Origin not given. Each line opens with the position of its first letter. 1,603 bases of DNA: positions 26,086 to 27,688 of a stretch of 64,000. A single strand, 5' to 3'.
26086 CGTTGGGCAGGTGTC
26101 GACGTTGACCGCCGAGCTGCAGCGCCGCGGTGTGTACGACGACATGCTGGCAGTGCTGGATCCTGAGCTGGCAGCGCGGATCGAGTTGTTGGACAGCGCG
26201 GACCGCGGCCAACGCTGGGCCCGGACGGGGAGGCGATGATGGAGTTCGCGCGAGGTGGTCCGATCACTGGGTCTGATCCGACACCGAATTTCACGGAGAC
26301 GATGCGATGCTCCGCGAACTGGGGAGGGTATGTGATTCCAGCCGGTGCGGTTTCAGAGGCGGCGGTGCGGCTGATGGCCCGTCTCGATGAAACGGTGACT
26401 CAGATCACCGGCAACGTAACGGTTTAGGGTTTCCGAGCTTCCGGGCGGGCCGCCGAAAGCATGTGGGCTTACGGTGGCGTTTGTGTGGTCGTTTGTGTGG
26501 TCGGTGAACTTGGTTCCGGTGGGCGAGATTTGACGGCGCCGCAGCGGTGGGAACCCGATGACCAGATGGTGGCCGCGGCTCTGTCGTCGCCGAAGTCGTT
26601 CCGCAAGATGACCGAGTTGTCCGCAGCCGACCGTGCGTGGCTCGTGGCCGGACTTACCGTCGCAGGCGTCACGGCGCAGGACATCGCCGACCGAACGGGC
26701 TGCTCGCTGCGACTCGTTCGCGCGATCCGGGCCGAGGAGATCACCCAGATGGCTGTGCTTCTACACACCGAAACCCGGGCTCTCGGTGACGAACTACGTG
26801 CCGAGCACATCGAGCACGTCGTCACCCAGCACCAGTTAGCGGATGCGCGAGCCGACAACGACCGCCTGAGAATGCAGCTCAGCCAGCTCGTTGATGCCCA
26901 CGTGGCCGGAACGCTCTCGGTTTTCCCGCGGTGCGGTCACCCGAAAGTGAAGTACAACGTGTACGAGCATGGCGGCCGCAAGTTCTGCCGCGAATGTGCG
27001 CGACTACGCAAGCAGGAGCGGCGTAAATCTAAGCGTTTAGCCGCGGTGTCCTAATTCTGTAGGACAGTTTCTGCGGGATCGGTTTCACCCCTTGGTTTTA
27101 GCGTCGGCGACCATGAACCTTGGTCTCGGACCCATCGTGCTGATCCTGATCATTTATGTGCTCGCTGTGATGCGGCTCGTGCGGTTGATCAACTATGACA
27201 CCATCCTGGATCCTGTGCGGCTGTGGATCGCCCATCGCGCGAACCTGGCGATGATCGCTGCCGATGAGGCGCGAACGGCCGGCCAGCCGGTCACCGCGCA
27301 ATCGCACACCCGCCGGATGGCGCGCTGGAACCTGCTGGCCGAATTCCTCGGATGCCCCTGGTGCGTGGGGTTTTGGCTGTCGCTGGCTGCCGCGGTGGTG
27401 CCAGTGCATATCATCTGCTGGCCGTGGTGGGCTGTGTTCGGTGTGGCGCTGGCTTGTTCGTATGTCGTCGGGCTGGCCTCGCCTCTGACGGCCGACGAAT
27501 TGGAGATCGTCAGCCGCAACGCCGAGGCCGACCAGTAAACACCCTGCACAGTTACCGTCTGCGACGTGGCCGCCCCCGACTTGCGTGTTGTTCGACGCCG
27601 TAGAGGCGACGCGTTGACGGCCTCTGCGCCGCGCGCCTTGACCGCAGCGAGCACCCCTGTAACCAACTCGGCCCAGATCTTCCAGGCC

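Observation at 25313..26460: Sparsely coding 1.1-kb insert between terminase and portal: small hydrophobic peptide plus hairpin, then 16-bp-phased ACATGT array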

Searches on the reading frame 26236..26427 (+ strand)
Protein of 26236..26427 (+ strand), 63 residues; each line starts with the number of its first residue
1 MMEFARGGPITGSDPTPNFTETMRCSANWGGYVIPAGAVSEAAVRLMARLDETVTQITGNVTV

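Call 5: search_protein_families(library=pfam, proteins=[window:26236-26427:+], max_evalue=0.01)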
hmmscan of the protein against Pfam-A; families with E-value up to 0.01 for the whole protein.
window:26236-26427:+ (63 aa): 0 families

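Call 40: search_protein_families(library=phrogs, proteins=[window:26236-26427:+], max_evalue=0.1)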
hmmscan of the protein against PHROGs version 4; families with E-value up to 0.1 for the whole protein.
window:26236-26427:+ (63 aa): 0 families

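Call 89: find_homologous_proteins(query=window:26236-26424:+, max_evalue=0.01)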
Query window:26236-26424:+ (63 aa): 9 proteins with E <= 0.01 among 9 candidates.
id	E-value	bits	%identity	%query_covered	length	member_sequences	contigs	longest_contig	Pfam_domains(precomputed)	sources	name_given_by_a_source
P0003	5.1e-34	132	98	100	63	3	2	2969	-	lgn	-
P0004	1.4e-31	124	94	100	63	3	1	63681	-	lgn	-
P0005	8.8e-30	119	92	100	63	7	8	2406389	-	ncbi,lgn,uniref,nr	ncbi:Uncharacterised protein [Mycobacteroides abscessus subsp. massiliense]|uniref:Uncharacterized p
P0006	1.3e-29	118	92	98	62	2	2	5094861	-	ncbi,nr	ncbi:hypothetical protein DDT46_10825 [Mycobacteroides abscessus]|nr:hypothetical protein DDT46_1082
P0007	8.8e-29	115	90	98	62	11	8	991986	-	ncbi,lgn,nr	ncbi:Uncharacterised protein [Mycobacteroides abscessus subsp. bolletii]|nr:Uncharacterised protein 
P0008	1.6e-28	115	89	98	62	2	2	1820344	-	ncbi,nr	ncbi:hypothetical protein D2E53_05725 [Mycobacteroides abscessus]|nr:hypothetical protein D2E37_0572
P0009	2.4e-26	108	84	98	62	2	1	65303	-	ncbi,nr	ncbi:Uncharacterised protein [Mycobacteroides abscessus subsp. bolletii]|nr:Uncharacterised protein 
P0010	5.2e-26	107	86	100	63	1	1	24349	-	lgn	-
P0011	8.1e-24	100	83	100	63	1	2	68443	-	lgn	-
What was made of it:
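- Checked: 26236-26427 is a small ORF with 83-98% homologues in other M. abscessus prophages (call 89).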

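Call 90: find_encoding_contigs(protein=P0009, flank=3500, max_places=3)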
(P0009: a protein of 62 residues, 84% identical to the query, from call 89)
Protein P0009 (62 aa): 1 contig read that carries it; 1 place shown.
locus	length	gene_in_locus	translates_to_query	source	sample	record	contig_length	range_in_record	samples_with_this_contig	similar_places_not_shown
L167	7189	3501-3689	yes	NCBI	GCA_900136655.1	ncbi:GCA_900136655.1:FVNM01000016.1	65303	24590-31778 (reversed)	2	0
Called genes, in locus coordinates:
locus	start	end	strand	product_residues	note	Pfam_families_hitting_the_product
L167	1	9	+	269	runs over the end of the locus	PF13384:HTH_23 (faint), PF08281:Sigma70_r4_2 (faint), PF13518:HTH_28 (faint)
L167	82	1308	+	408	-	PF02195:ParB_N, PF01555:N6_N4_Mtase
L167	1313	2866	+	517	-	PF03237:Terminase_6N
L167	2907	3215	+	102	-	-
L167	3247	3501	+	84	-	PF24198:DUF7423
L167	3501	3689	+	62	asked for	-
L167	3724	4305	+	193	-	-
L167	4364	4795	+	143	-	PF07098:DUF1360 (weak)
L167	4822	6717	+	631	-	-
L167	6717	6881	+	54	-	-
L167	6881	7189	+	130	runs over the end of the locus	PF11750:DUF3307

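Call 91: find_encoding_contigs(protein=P0011, flank=3500, max_places=3)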
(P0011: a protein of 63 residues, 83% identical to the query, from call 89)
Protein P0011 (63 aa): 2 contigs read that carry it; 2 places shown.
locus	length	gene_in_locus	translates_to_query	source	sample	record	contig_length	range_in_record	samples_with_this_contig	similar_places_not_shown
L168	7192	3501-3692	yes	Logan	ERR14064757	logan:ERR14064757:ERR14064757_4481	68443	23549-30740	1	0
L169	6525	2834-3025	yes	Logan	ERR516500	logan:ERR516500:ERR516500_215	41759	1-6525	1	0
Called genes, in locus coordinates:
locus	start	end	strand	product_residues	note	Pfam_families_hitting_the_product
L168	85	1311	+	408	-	PF02195:ParB_N (weak), PF01555:N6_N4_Mtase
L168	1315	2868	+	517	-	PF03237:Terminase_6N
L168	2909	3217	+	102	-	-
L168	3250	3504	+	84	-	PF24198:DUF7423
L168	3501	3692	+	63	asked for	-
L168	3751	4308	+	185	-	-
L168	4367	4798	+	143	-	PF07098:DUF1360 (weak)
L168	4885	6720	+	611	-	-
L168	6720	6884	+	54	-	-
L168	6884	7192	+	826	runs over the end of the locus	-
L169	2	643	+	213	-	?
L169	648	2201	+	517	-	PF03237:Terminase_6N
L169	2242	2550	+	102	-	-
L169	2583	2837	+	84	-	PF24198:DUF7423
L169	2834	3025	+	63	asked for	-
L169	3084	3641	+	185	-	-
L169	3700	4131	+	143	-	PF07098:DUF1360 (weak)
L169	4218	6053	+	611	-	-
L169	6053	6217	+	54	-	-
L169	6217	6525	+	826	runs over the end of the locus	-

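Call 92: find_encoding_contigs(protein=P0008, flank=3500, max_places=3)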
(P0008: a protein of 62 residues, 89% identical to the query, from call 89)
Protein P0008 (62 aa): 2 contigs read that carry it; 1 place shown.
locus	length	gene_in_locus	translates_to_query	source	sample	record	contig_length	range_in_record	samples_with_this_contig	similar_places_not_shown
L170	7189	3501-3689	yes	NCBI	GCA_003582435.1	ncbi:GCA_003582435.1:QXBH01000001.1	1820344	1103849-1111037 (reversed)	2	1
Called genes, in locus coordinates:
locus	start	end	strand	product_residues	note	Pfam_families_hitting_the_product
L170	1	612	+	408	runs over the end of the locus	PF02195:ParB_N (weak), PF01555:N6_N4_Mtase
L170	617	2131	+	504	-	PF03237:Terminase_6N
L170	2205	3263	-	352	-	-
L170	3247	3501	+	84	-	PF24198:DUF7423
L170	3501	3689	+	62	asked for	-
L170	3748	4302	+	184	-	-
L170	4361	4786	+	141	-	PF07098:DUF1360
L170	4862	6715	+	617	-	-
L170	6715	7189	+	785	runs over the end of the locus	PF04233:Phage_Mu_F (faint)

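Call 93: find_encoding_contigs(protein=P0005, flank=3500, max_places=3)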
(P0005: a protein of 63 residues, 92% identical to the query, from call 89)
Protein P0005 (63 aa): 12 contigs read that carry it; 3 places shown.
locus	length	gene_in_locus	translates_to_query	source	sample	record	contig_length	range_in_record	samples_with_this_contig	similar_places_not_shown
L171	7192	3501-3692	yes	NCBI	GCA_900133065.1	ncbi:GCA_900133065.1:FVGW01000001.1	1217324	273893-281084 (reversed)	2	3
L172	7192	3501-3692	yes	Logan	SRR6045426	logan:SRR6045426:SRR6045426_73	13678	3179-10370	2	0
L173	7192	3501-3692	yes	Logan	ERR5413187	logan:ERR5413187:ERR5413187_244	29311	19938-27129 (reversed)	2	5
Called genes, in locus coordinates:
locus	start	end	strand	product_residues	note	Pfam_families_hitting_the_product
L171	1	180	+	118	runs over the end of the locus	-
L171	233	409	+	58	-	-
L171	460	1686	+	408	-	PF02195:ParB_N (weak), PF01555:N6_N4_Mtase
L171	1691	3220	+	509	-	PF03237:Terminase_6N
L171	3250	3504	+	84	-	PF24198:DUF7423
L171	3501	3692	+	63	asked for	-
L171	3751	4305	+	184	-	-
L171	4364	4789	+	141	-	PF07098:DUF1360 (weak)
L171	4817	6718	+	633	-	-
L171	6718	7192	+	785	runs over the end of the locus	PF04233:Phage_Mu_F (faint)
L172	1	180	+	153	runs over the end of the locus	-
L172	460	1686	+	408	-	PF02195:ParB_N (weak), PF01555:N6_N4_Mtase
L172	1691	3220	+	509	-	PF03237:Terminase_6N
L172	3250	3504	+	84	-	PF24198:DUF7423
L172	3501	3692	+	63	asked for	-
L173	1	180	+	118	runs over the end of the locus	-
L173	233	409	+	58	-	-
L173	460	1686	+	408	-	PF02195:ParB_N (weak), PF01555:N6_N4_Mtase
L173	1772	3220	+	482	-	PF03237:Terminase_6N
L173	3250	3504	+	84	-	PF24198:DUF7423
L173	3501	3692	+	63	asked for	-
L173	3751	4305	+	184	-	-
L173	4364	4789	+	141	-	PF07098:DUF1360 (weak)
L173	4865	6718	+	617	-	-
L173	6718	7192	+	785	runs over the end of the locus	PF04233:Phage_Mu_F (faint)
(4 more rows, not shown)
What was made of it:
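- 26236..26427 (+): 63-aa ORF of unknown function. It is not linked to the cassette. 83-98% homologues in M. abscessus prophages carrying each of the slot states (calls 89-93).
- Empty-site prophages exist (call 93).
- Tried and rejected: The 63-aa ORF occurs with every slot state (calls 89-93).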

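Call 95: search_protein_families(library=pfam, proteins=[L170:2205-3263:-, L167:2907-3215:+], max_evalue=0.01)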
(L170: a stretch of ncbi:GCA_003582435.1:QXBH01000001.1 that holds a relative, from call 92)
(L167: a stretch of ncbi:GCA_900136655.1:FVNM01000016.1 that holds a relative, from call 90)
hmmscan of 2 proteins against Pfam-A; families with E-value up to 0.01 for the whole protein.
L170:2205-3263:- (352 aa): 1 family
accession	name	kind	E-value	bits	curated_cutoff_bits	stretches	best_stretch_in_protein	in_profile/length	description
PF13676.11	TIR_2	-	3.8e-05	24.6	28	1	43-144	1-100/122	TIR domain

L167:2907-3215:+ (102 aa): 0 families

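Call 96: search_protein_families(library=padloc, proteins=[L170:2205-3263:-, L167:2907-3215:+, window:26236-26427:+], max_evalue=0.01)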
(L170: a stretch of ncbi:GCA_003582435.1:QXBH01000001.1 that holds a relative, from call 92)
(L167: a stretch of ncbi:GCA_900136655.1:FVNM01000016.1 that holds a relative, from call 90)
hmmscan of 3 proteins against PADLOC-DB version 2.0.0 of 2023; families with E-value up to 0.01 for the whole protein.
L170:2205-3263:- (352 aa): 1 family
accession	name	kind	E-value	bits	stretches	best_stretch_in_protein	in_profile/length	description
PDLC03016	TIR-TM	-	2.7e-38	130.5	1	42-233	2-197/293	-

L167:2907-3215:+ (102 aa): 0 families

window:26236-26427:+ (63 aa): 0 families
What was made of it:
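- In another prophage the same slot carries a minus-strand cargo gene, TIR-TM (calls 92, 96).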

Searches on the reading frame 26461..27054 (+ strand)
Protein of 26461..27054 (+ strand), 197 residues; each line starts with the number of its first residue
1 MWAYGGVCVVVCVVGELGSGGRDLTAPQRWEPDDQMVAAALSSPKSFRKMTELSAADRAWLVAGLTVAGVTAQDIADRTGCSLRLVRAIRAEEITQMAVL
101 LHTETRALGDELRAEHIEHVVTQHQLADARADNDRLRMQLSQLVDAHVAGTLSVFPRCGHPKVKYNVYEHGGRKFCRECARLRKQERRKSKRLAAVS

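Call 5: search_protein_families(library=pfam, proteins=[window:26461-27054:+], max_evalue=0.01)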
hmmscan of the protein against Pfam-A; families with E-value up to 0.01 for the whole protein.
window:26461-27054:+ (197 aa): 1 family
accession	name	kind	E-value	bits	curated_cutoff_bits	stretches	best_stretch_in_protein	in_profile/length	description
PF13384.12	HTH_23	-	0.0056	16.9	24.6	0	60-90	8-38/50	Homeodomain-like domain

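Call 40: search_protein_families(library=phrogs, proteins=[window:26461-27054:+], max_evalue=0.1)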
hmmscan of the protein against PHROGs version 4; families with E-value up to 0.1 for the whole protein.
window:26461-27054:+ (197 aa): 6 families
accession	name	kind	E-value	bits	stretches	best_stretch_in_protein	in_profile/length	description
phrog_928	-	unknown function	1e-67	228.7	1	21-195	8-184/187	-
phrog_25770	-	unknown function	1.6e-22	81.2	1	23-149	28-151/160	-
phrog_645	-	DNA, RNA and nucleotide metabolism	0.0001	23.5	1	44-118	12-80/196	Rnase E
phrog_6223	-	transcription regulation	0.019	16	1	66-96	14-44/73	transcriptional repressor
phrog_826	-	DNA, RNA and nucleotide metabolism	0.043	14.4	1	159-194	172-209/281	HNH endonuclease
phrog_15432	-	unknown function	0.052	15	0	106-138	30-62/128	-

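Call 65: search_solved_structures(query=window:26461-27051:+, max_evalue=10)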
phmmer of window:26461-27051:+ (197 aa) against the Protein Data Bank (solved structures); distinct sequences matched with E-value up to 10: 5.
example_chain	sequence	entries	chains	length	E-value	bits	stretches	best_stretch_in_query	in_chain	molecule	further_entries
4y6c_A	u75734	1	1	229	0.0088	19.1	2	83-144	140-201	ANSERINA PUTATIVE KINESIN LIGHT chain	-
4y6w_A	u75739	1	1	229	0.012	18.7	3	81-143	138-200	NaB(AB)3ACb - light chain TPR-like repeats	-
6nu2_0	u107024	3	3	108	0.043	16.9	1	147-187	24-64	39S ribosomal protein L32, mitochondrial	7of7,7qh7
3j7y_0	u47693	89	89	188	0.14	15.2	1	147-187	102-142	bL32 | bL32m | 39S ribosomal protein L32, mitochondrial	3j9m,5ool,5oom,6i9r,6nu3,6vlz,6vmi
1cyx_A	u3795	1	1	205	1.4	11.9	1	3-51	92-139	CYOA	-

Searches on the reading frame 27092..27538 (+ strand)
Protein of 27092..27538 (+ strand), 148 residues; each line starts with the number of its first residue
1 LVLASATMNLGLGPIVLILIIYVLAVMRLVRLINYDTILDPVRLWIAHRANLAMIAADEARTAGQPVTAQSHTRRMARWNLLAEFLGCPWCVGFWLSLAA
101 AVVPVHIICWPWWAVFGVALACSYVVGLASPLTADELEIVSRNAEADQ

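Call 5: search_protein_families(library=pfam, proteins=[window:27092-27538:+], max_evalue=0.01)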
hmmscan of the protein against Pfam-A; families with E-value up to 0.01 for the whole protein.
window:27092-27538:+ (148 aa): 1 family
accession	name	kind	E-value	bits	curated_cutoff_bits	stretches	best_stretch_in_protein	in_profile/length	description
PF07098.16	DUF1360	-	2.7e-07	30.9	21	1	23-107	3-78/102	Protein of unknown function (DUF1360)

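Call 40: search_protein_families(library=phrogs, proteins=[window:27092-27538:+], max_evalue=0.1)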
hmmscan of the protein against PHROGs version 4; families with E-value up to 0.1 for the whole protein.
window:27092-27538:+ (148 aa): 2 families
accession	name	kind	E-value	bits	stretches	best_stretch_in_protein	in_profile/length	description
phrog_781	-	unknown function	8e-43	146.3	1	5-146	27-149/152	-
phrog_8695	-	unknown function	0.0015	19.6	1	109-139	14-44/79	-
